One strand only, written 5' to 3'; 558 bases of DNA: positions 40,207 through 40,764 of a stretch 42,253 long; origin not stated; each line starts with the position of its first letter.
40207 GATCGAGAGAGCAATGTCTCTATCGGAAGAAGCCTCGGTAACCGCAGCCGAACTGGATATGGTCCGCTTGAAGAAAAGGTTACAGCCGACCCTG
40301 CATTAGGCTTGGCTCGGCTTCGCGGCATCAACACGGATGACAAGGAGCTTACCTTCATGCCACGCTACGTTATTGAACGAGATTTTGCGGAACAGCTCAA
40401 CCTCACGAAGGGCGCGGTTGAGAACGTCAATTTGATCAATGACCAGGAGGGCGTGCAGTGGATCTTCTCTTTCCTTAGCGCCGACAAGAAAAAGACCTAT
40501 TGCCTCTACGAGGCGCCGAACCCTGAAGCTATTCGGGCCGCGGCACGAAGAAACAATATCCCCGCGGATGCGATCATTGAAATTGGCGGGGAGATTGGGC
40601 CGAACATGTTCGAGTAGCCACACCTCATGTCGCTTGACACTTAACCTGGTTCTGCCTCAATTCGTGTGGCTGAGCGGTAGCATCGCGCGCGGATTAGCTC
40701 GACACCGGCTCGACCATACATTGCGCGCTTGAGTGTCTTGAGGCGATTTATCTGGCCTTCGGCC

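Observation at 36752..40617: Giant SAM / nucleotide cyclase / STAND ATPase / TPR protein with a DUF4242 partner: candidate uncharacterised sensor and second-messenger module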

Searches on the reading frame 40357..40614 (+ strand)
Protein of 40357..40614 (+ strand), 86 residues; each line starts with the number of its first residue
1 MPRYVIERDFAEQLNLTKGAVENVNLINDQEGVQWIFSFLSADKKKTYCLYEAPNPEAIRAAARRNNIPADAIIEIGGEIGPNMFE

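Call 3: search_protein_families(library=pfam, proteins=[window:40357-40614:+], max_evalue=0.01)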
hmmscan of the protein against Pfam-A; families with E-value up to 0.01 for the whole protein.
window:40357-40614:+ (86 aa): 1 family
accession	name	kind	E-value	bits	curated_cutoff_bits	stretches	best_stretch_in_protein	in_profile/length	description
PF14026.12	SCO4226-like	-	2e-20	73.2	28.5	1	4-76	1-76/76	Nickel responsive protein SCO4226-like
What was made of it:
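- On SCO4226-like / DUF4242 (PF14026): 73.2 bits against 28.5, covering profile positions 1-76 of 76 (call 3).
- Checked: The 86-aa product matches PF14026 (SCO4226-like, formerly DUF4242) at 2e-20 (call 3).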

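Call 4: search_protein_families(library=ncbifam, proteins=[window:40357-40614:+], max_evalue=0.01)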
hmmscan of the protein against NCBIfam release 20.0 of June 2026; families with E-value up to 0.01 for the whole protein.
window:40357-40614:+ (86 aa): 1 family
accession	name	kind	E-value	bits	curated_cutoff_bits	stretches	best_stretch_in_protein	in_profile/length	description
NF033706.1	Ni_bind_SCO4226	equivalog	1.9e-05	24.5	125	1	25-76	27-78/82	SCO4226 family nickel-binding protein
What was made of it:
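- On SCO4226 family nickel-binding protein (NCBIfam NF033706 equivalog): 24.5 bits against 125 (call 4).
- The NCBIfam equivalog scores 24.5 bits against a cutoff of 125 (call 4).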

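Call 5: search_protein_families(library=padloc, proteins=[window:40357-40614:+], max_evalue=0.01)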
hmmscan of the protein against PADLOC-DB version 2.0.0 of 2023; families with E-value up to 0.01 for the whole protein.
window:40357-40614:+ (86 aa): 0 families

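Call 17: search_solved_structures(query=window:40357-40614:+, max_evalue=1, show_alignments=3)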
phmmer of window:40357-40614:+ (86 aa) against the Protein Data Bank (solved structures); distinct sequences matched with E-value up to 1: 1.
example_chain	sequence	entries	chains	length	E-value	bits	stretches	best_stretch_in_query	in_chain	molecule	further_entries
2g3v_A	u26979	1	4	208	0.45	14.1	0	8-67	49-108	CAG pathogenicity island protein 13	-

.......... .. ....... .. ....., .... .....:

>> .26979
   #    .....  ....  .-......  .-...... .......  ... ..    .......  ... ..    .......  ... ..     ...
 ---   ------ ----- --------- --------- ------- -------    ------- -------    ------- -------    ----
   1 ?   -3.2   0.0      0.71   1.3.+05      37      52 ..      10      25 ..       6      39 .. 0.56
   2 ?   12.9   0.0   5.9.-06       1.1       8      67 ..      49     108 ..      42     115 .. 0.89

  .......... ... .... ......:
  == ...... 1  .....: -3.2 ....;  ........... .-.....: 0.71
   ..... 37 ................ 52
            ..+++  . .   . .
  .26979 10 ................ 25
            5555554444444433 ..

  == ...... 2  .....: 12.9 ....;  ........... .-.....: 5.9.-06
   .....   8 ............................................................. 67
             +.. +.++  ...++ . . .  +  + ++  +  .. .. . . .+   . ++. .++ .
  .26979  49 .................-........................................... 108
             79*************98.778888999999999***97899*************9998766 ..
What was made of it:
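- Closest known: SCO4226 of Streptomyces coelicolor. Different: phmmer does not connect the two (call 17).
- Tried and rejected: phmmer of the window DUF4242 against PDB does not find SCO4226 (call 17).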

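Call 25: find_homologous_proteins(query=window:40357-40614:+, max_evalue=0.001)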
Query window:40357-40614:+ (86 aa): 2948 proteins with E <= 0.001 among 2951 candidates; the best 120 are listed.
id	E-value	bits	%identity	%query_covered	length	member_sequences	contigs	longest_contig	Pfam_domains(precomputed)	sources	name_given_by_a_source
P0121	2.0e-50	186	100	100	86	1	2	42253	PF14026.13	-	-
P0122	3.5e-47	176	94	99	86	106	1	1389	PF14026.13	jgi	jgi:hypothetical protein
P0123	4.7e-47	175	95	99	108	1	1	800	PF14026.13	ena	-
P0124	4.9e-47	175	95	99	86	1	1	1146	PF14026.13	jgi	jgi:hypothetical protein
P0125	5.4e-47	175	95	99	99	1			PF14026.13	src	-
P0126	8.1e-47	174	95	99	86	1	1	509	PF14026.13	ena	-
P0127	1.8e-46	173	94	99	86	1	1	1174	PF14026.13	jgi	jgi:hypothetical protein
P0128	2.4e-46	173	93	99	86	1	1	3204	PF14026.13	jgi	jgi:hypothetical protein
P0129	3.4e-46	172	92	99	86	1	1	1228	PF14026.13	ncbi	-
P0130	3.4e-46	172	94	99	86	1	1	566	PF14026.13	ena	-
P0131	3.4e-46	172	93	99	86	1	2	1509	PF14026.13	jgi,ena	-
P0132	4.7e-46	172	93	99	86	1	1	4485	PF14026.13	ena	-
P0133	4.8e-46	172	93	99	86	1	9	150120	PF14026.13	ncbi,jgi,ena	jgi:hypothetical protein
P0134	4.8e-46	172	92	99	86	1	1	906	PF14026.13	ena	-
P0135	4.8e-46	172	93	99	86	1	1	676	PF14026.13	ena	-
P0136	4.8e-46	172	94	99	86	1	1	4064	PF14026.13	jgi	jgi:Protein of unknown function (DUF4242)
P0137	5.6e-46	172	94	99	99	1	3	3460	PF14026.13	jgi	jgi:hypothetical protein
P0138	5.6e-46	172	93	99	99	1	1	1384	PF14026.13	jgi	jgi:hypothetical protein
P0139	6.6e-46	171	93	99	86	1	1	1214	PF14026.13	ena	-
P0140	6.7e-46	171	93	99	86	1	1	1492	PF14026.13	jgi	jgi:hypothetical protein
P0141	6.8e-46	171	92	99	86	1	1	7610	PF14026.13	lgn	-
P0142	6.9e-46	171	93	99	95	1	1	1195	PF14026.13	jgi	jgi:hypothetical protein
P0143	8.1e-46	171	93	99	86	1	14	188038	PF14026.13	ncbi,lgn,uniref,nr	ncbi:DUF4242 domain-containing protein [Mesorhizobium sp. M1148]|uniref:DUF4242 domain-containing pr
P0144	8.4e-46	171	93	99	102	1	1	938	PF14026.13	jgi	jgi:hypothetical protein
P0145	9.3e-46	171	92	99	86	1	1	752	PF14026.13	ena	-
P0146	9.6e-46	171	92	99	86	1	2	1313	PF14026.13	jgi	jgi:hypothetical protein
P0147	1.3e-45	171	94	99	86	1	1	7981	PF14026.13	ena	-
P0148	1.3e-45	171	93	99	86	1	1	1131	PF14026.13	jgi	-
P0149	1.5e-45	170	92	99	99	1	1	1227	PF14026.13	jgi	jgi:hypothetical protein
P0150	1.8e-45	170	92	99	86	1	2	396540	PF14026.13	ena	-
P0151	1.8e-45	170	92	99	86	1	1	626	PF14026.13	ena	-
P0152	1.9e-45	170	92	99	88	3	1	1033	PF14026.13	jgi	-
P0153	2.0e-45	170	93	99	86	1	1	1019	PF14026.13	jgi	jgi:hypothetical protein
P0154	2.0e-45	170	92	99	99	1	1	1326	PF14026.13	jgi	jgi:hypothetical protein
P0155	2.1e-45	170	93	99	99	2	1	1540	PF14026.13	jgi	jgi:hypothetical protein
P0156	2.3e-45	170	93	99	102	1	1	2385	PF14026.13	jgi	jgi:Protein of unknown function (DUF4242)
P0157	2.3e-45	170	93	99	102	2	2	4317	PF14026.13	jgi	jgi:hypothetical protein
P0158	2.5e-45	170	92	99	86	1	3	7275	PF14026.13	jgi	jgi:hypothetical protein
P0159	2.5e-45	170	92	99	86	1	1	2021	PF14026.13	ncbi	-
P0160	2.5e-45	170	92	99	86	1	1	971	PF14026.13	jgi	jgi:hypothetical protein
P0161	2.9e-45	169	93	99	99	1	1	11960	PF14026.13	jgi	jgi:hypothetical protein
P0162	3.0e-45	169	94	99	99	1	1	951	PF14026.13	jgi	jgi:hypothetical protein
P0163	3.4e-45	169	91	99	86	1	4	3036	PF14026.13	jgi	jgi:hypothetical protein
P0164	3.4e-45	169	91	99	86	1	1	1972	PF14026.13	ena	-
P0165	3.4e-45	169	92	99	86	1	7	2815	PF14026.13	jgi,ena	jgi:hypothetical protein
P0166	3.4e-45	169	92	99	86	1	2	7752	PF14026.13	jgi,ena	jgi:hypothetical protein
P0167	3.4e-45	169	92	99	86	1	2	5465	PF14026.13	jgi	jgi:Protein of unknown function (DUF4242)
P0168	3.5e-45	169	91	99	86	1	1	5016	PF14026.13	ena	-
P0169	3.5e-45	169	93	99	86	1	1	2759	PF14026.13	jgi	jgi:hypothetical protein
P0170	3.5e-45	169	92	99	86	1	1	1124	PF14026.13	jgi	jgi:hypothetical protein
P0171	4.8e-45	169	91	99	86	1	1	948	PF14026.13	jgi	jgi:hypothetical protein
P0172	4.8e-45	169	91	99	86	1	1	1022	PF14026.13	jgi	jgi:hypothetical protein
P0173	4.8e-45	169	92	99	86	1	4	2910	PF14026.13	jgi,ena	jgi:hypothetical protein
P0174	4.8e-45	169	93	99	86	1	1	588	PF14026.13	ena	-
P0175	4.8e-45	169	92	99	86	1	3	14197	PF14026.13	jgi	jgi:hypothetical protein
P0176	4.8e-45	169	92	99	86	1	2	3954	PF14026.13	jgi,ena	jgi:hypothetical protein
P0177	4.8e-45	169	91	99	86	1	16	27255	PF14026.13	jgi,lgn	jgi:Nickel responsive protein SCO4226-like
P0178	5.1e-45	169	93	99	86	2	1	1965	PF14026.13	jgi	jgi:hypothetical protein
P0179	5.3e-45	169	93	99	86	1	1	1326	PF14026.13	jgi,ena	jgi:Protein of unknown function (DUF4242)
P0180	6.6e-45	168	92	99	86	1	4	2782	PF14026.13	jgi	jgi:hypothetical protein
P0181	6.7e-45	168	91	99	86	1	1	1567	PF14026.13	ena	-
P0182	6.7e-45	168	91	99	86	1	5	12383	PF14026.13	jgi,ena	jgi:hypothetical protein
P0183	6.7e-45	168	91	99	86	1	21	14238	PF14026.13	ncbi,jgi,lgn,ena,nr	ncbi:MAG: DUF4242 domain-containing protein [Alphaproteobacteria bacterium]|nr:MAG: DUF4242 domain-c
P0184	6.7e-45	168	92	99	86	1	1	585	PF14026.13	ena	-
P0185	6.7e-45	168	91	99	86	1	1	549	PF14026.13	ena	-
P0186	6.7e-45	168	92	99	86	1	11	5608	PF14026.13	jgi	jgi:hypothetical protein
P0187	6.7e-45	168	89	99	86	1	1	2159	PF14026.13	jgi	jgi:Nickel responsive protein SCO4226-like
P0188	7.4e-45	168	91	99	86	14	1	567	PF14026.13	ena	-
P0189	9.2e-45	168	92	99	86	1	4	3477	PF14026.13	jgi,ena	jgi:hypothetical protein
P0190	9.3e-45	168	92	99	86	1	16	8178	PF14026.13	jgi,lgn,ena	jgi:hypothetical protein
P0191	9.3e-45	168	92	99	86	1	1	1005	PF14026.13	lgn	-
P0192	9.3e-45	168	89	99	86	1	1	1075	PF14026.13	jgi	jgi:hypothetical protein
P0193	9.3e-45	168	91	99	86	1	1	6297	PF14026.13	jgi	jgi:hypothetical protein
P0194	9.3e-45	168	91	99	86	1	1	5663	PF14026.13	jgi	jgi:hypothetical protein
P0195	9.3e-45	168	91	99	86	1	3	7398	PF14026.13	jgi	jgi:hypothetical protein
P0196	9.3e-45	168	89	99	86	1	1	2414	PF14026.13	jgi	jgi:hypothetical protein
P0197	9.3e-45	168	89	99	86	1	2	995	PF14026.13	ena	-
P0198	9.3e-45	168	89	99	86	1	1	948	PF14026.13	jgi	jgi:hypothetical protein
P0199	9.4e-45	168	91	99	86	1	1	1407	PF14026.13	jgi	-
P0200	9.4e-45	168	89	99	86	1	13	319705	PF14026.13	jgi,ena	jgi:hypothetical protein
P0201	9.4e-45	168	92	99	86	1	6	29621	PF14026.13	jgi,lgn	jgi:hypothetical protein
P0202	9.4e-45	168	91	99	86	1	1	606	PF14026.13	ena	-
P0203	9.4e-45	168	92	99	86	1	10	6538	PF14026.13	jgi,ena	jgi:hypothetical protein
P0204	1.3e-44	167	89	99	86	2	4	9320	PF14026.13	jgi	jgi:hypothetical protein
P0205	1.3e-44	167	89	99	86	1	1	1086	PF14026.13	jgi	jgi:hypothetical protein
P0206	1.3e-44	167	91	99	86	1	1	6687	PF14026.13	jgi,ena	-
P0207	1.3e-44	167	91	99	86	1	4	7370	PF14026.13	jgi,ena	jgi:hypothetical protein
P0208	1.3e-44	167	88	99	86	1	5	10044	PF14026.13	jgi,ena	jgi:hypothetical protein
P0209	1.3e-44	167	91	99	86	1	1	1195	PF14026.13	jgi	jgi:Protein of unknown function (DUF4242)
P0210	1.3e-44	167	92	99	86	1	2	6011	PF14026.13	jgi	jgi:hypothetical protein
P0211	1.3e-44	167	91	99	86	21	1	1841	PF14026.13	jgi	jgi:hypothetical protein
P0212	1.4e-44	167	91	99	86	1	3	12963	PF14026.13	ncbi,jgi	jgi:hypothetical protein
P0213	1.8e-44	167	91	99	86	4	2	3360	PF14026.13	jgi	jgi:Protein of unknown function (DUF4242)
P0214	1.8e-44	167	91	99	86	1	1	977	PF14026.13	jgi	jgi:hypothetical protein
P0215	1.8e-44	167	89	99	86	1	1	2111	PF14026.13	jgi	jgi:hypothetical protein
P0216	1.8e-44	167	91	99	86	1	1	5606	PF14026.13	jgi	jgi:hypothetical protein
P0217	1.8e-44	167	92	99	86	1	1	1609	PF14026.13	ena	-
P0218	1.8e-44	167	89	99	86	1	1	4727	PF14026.13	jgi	jgi:hypothetical protein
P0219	1.8e-44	167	91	99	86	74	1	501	PF14026.13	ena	-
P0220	1.8e-44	167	91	99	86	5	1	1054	PF14026.13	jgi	jgi:hypothetical protein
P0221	1.8e-44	167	92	99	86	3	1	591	PF14026.13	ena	-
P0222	2.0e-44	167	91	99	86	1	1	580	PF14026.13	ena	-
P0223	2.1e-44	167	89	98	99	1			PF14026.13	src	-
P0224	2.5e-44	166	91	99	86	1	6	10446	PF14026.13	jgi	jgi:hypothetical protein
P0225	2.5e-44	166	89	99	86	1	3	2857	PF14026.13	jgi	jgi:Protein of unknown function (DUF4242)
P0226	2.5e-44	166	91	99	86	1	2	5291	PF14026.13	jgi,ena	jgi:hypothetical protein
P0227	2.5e-44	166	89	99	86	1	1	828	PF14026.13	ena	-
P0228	2.5e-44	166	91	99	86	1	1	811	PF14026.13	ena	-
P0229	2.5e-44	166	91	99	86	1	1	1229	PF14026.13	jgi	jgi:Protein of unknown function (DUF4242)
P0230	2.6e-44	166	89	99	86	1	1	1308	PF14026.13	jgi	jgi:hypothetical protein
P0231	3.4e-44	166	89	99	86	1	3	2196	PF14026.13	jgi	jgi:Protein of unknown function (DUF4242)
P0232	3.5e-44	166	88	99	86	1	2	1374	PF14026.13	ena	-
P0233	3.5e-44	166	91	99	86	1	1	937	PF14026.13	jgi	jgi:uncharacterized protein DUF4242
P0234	3.5e-44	166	89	99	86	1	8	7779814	PF14026.13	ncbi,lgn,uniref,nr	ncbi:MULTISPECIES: DUF4242 domain-containing protein [Mesorhizobium]|uniref:DUF4242 domain-containin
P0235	3.5e-44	166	91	99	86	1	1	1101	PF14026.13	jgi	jgi:Nickel responsive protein SCO4226-like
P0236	3.5e-44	166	91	99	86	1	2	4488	PF14026.13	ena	-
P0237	3.8e-44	166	92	99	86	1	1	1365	PF14026.13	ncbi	-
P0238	4.3e-44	166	91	99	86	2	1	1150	PF14026.13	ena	-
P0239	4.4e-44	166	89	99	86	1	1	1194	PF14026.13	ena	-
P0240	4.8e-44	166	91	99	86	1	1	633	PF14026.13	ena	-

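Call 26: search_dna_similar(query=window:40357-40614:+, collection=plasmids, mode=protein, max_evalue=0.001, max_rows=60, rows=spread)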
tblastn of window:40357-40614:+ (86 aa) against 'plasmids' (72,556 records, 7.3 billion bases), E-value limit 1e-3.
Records with a match: 40; places in all: 40; records where one place covers at least 80% of the query: 0.
Best place of each record, by identity: 80-90% 23; 60-80% 13; <60% 4.
By first word of the organism name: Rhizobium 25; Caballeronia 6; Paraburkholderia 5; Ruegeria 2; Ralstonia 1; Deinococcus 1.
By predicted mobility (MOB-suite, as given by PLSDB): mobilizable 22; non-mobilizable 16; conjugative 2.
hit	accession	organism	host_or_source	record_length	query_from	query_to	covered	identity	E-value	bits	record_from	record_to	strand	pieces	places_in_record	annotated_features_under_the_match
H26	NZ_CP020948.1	Rhizobium sp. CIAT894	-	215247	1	52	60%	80.8%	1e-22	96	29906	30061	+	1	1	DUF4242 domain-containing protein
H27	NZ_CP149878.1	Rhizobium sp. T1473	Medicago sativa,Cell Culture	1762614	1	52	60%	80.8%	2e-22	96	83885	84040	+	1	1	none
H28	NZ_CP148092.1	Rhizobium sp. T1470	Medicago sativa,cell culture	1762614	1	52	60%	80.8%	2e-22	96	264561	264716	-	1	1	none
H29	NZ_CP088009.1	Rhizobium sp. T136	Melilotus albus,Cell culture,root nodule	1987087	1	52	60%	80.8%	2e-22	96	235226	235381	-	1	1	none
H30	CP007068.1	Rhizobium leguminosarum bv. trifolii CB782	plant root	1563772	1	52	60%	80.8%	2e-22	96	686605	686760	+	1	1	hypothetical protein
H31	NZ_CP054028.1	Rhizobium hidalgonense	Pisum sativum l. (pea),Pure culture,Pea ...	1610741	1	52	60%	80.8%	2e-22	96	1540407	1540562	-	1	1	record has no annotation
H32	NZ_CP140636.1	Rhizobium indigoferae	Indigofera amblyantha,Pure culture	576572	1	52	60%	80.8%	2e-22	96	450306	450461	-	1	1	DUF4242 domain-containing protein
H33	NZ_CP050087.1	Rhizobium leguminosarum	Trifolium pratense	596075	1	52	60%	80.8%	2e-22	96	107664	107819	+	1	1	DUF4242 domain-containing protein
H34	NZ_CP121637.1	Rhizobium leguminosarum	Trifolium ambiguum,cell culture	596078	1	52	60%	80.8%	2e-22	96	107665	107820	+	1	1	DUF4242 domain-containing protein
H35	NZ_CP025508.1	Rhizobium leguminosarum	Pisum sativum,pea nodule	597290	1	52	60%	80.8%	2e-22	96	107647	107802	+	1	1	DUF4242 domain-containing protein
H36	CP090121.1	Rhizobium leguminosarum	Trifolium ambiguum,Cell culture,Plant ...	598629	1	52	60%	80.8%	2e-22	96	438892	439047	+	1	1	DUF4242 domain-containing protein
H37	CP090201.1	Rhizobium leguminosarum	Trifolium ambiguum,Cell culture,nodule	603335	1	52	60%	80.8%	2e-22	96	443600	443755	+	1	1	DUF4242 domain-containing protein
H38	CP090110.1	Rhizobium leguminosarum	Trifolium ambiguum,Cell culture,Plant ...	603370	1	52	60%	80.8%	2e-22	96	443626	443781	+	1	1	DUF4242 domain-containing protein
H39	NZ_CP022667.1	Rhizobium leguminosarum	single cell,root nodules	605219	1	52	60%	80.8%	2e-22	96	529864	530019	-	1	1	DUF4242 domain-containing protein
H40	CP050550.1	Rhizobium leguminosarum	-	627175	1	52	60%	80.8%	2e-22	96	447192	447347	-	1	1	DUF4242 domain-containing protein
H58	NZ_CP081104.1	Ruegeria conchae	-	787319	1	52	60%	67.3%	3e-17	81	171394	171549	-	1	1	DUF4242 domain-containing protein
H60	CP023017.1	Ralstonia solanacearum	Solanum tuberosum,single cell,Potato ...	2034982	1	52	60%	61.5%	3e-14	73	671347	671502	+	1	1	hypothetical protein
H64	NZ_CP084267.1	Caballeronia sp. Lep1P3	Leptoglossus zonatus,Cell culture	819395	1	52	60%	55.8%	1e-11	65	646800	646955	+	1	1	DUF4242 domain-containing protein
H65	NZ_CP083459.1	Deinococcus taeanensis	whole organism,coastal dune soil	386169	1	52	60%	38.6%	7e-6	49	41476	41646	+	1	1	DUF4242 domain-containing protein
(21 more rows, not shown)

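Call 27: get_annotated_region(hit=H60, flank=7000)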
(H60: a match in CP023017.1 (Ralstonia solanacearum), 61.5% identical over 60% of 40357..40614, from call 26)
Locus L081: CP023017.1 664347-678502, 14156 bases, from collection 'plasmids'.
description: Ralstonia solanacearum strain SL3022 plasmid unnamed, complete sequence
organism: Ralstonia solanacearum (NCBI taxid 305)
taxonomy: Bacteria; Pseudomonadota; Betaproteobacteria; Burkholderiales; Burkholderiaceae; Ralstonia; Ralstonia solanacearum
host: -; source: Solanum tuberosum,single cell,Potato bacterial wilt; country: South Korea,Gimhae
typing (MOB-suite, as given by PLSDB): non-mobilizable
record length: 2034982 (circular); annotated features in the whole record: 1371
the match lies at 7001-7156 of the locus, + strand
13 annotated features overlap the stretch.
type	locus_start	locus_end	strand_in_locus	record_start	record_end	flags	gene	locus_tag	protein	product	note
CDS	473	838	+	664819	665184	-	-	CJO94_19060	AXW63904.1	nuclear transport factor 2 family protein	-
CDS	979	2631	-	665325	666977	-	-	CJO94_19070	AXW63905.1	thioredoxin reductase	-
CDS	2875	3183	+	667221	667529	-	-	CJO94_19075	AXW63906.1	hypothetical protein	-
CDS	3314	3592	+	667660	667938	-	-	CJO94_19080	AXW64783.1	hypothetical protein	-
CDS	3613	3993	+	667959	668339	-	-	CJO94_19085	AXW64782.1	hypothetical protein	-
CDS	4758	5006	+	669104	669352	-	-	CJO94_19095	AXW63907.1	hypothetical protein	-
CDS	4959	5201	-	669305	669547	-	-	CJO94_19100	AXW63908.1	hypothetical protein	-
CDS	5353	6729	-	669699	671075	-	-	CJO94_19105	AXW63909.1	oxidoreductase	-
CDS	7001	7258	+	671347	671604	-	-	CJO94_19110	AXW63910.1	hypothetical protein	-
CDS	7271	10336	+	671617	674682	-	-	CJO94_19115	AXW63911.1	hypothetical protein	-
CDS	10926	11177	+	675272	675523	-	-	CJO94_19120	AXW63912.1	hypothetical protein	-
CDS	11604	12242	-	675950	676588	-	-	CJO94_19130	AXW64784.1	hydrolase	-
CDS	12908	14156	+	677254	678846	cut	-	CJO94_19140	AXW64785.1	MFS transporter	-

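Call 28: get_annotated_region(hit=H64, flank=7000)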
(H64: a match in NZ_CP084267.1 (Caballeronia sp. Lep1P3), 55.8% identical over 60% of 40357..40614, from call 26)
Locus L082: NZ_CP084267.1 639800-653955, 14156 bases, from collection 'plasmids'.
description: Caballeronia sp. Lep1P3 plasmid p1, complete sequence
organism: Caballeronia sp. Lep1P3 (NCBI taxid 2878150)
taxonomy: Bacteria; Pseudomonadota; Betaproteobacteria; Burkholderiales; Burkholderiaceae; Caballeronia; Caballeronia sp. Lep1P3
host: -; source: Leptoglossus zonatus,Cell culture; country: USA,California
typing (MOB-suite, as given by PLSDB): mobilizable; relaxase MOBP
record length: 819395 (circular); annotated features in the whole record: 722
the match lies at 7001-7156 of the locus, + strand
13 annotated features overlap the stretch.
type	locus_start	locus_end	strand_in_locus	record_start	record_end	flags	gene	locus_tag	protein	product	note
CDS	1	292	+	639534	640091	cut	-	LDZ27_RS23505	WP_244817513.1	HutD family protein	-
CDS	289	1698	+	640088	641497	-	-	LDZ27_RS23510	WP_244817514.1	formimidoylglutamate deiminase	-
CDS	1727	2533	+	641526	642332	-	hutG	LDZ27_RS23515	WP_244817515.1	N-formylglutamate deformylase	GO:0019557 - histidine catabolic process to glutamate and formate [Evidence IEA]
CDS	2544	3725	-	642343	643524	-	-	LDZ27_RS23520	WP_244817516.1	citrate synthase family protein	-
CDS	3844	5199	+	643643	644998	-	-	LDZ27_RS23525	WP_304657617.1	MFS transporter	GO:0055085 - transmembrane transport [Evidence IEA]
CDS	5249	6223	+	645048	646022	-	-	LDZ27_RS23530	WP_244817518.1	2-hydroxyacid dehydrogenase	-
CDS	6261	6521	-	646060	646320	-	-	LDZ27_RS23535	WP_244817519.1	hypothetical protein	-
CDS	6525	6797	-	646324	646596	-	-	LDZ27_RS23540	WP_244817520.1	hypothetical protein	-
CDS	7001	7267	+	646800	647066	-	-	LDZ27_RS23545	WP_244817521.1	DUF4242 domain-containing protein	-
CDS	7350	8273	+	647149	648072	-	-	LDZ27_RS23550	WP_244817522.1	alpha/beta hydrolase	-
CDS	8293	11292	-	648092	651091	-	-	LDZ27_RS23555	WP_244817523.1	AAA family ATPase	-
CDS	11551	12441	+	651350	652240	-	-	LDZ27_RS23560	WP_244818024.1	LysR family transcriptional regulator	-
CDS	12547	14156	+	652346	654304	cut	-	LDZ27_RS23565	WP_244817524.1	aconitase family protein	-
